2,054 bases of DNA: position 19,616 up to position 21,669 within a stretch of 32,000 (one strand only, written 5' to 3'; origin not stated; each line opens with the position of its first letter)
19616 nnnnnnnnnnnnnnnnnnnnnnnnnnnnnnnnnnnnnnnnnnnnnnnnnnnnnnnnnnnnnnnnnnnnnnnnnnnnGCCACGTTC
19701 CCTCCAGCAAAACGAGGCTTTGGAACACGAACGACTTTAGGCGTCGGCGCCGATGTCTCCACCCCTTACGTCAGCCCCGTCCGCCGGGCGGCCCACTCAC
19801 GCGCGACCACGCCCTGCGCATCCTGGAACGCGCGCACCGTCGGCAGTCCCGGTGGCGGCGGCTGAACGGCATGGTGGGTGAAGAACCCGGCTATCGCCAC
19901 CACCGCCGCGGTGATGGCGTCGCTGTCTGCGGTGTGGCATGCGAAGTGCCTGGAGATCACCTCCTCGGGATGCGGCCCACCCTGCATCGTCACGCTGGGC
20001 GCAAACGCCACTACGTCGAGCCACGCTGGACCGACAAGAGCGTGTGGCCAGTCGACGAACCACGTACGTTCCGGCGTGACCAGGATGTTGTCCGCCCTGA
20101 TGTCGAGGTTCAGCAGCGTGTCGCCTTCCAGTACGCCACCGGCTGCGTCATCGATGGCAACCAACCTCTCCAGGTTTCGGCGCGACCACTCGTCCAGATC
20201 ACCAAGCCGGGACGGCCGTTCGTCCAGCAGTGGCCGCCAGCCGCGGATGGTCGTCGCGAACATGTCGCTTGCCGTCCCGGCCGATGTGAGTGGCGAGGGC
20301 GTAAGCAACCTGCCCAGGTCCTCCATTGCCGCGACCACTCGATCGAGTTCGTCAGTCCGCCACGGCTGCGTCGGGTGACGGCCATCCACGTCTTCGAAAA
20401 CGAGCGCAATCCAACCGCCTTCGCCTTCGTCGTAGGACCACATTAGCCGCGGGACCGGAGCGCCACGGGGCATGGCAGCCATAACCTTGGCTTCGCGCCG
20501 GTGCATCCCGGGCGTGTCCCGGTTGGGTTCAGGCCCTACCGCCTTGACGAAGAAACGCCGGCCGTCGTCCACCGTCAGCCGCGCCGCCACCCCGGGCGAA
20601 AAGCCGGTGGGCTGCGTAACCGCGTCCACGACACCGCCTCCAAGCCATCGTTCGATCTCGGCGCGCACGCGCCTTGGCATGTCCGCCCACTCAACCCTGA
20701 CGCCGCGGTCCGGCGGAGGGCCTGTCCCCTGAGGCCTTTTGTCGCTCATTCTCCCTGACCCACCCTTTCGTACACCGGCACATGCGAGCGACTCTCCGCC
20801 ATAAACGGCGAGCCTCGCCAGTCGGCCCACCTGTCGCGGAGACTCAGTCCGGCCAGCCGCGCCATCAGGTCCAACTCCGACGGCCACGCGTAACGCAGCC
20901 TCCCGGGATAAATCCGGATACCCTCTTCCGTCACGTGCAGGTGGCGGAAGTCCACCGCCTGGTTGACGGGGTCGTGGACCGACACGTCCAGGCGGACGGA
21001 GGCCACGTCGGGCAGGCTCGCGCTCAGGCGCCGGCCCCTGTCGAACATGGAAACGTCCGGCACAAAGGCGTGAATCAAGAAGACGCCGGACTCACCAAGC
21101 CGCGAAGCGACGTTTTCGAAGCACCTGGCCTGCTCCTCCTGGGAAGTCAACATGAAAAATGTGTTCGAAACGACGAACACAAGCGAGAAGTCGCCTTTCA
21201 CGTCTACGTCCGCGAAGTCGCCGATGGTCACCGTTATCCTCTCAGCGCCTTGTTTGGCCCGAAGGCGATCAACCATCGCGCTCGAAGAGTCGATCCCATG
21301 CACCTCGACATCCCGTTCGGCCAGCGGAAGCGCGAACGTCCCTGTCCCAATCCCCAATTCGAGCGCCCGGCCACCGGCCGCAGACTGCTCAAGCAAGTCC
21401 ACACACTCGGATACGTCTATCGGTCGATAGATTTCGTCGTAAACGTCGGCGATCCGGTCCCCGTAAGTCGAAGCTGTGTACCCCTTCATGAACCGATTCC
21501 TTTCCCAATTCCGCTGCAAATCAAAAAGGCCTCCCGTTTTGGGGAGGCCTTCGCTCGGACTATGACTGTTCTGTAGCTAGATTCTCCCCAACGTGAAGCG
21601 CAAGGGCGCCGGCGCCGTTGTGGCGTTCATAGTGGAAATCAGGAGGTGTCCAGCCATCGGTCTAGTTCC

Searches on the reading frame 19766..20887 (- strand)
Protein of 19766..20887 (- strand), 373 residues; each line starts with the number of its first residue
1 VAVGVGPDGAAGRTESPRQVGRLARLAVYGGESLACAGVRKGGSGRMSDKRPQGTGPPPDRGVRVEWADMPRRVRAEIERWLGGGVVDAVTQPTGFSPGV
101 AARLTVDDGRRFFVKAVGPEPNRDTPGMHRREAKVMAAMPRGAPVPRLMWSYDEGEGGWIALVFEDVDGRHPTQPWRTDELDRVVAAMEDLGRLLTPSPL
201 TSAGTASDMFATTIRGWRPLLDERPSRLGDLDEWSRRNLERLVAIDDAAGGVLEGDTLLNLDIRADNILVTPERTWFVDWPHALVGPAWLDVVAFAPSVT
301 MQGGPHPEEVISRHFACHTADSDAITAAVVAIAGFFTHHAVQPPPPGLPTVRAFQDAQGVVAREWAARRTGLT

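Call 6: search_protein_families(library=pfam, proteins=[window:19766-20887:-], max_evalue=0.1)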
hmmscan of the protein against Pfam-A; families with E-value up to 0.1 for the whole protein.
window:19766-20887:- (373 aa): 1 family
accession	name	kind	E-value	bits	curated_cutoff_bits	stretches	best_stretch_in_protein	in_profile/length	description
PF01636.29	APH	-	5.5e-11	43.1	23.2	1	104-313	16-227/239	Phosphotransferase enzyme family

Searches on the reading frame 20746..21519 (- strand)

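Call 6: search_protein_families(library=pfam, proteins=[window:20746-21519:-], max_evalue=0.1)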
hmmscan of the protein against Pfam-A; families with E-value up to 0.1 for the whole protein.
window:20746-21519:- (257 aa): 11 families
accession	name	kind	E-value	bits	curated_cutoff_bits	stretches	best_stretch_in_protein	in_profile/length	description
PF13649.12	Methyltransf_25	-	6.1e-13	49.7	27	1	53-145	2-97/97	Methyltransferase domain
PF13847.12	Methyltransf_31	-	1.7e-08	34.7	27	1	49-153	4-113/145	Methyltransferase domain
PF08241.18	Methyltransf_11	-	2.9e-08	34.7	21.2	1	53-149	1-95/95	Methyltransferase domain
PF08242.18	Methyltransf_12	-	1.9e-07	32.1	30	1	53-147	1-98/98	Methyltransferase domain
PF13489.12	Methyltransf_23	-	1.5e-06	28.5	27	1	42-156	16-123/164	Methyltransferase domain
PF02353.26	CMAS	-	0.00017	21.5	27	1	48-153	62-168/273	Mycolic acid cyclopropane synthetase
PF03848.20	TehB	-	0.00079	19.3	20.4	1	36-150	22-133/193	Tellurite resistance protein TehB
PF00398.26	RrnaAD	-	0.045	13.3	24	1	52-126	34-96/263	Ribosomal RNA adenine dimethylase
PF01135.25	PCMT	-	0.054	13.7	20.3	1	6-101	29-132/210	Protein-L-isoaspartate(D-aspartate) O-methyltransferase (PCMT)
PF05175.20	MTS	-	0.069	13.2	23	0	43-145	27-134/170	Methyltransferase small domain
PF07021.18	MetW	-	0.09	12.8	21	0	44-89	9-55/193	Methionine biosynthesis protein MetW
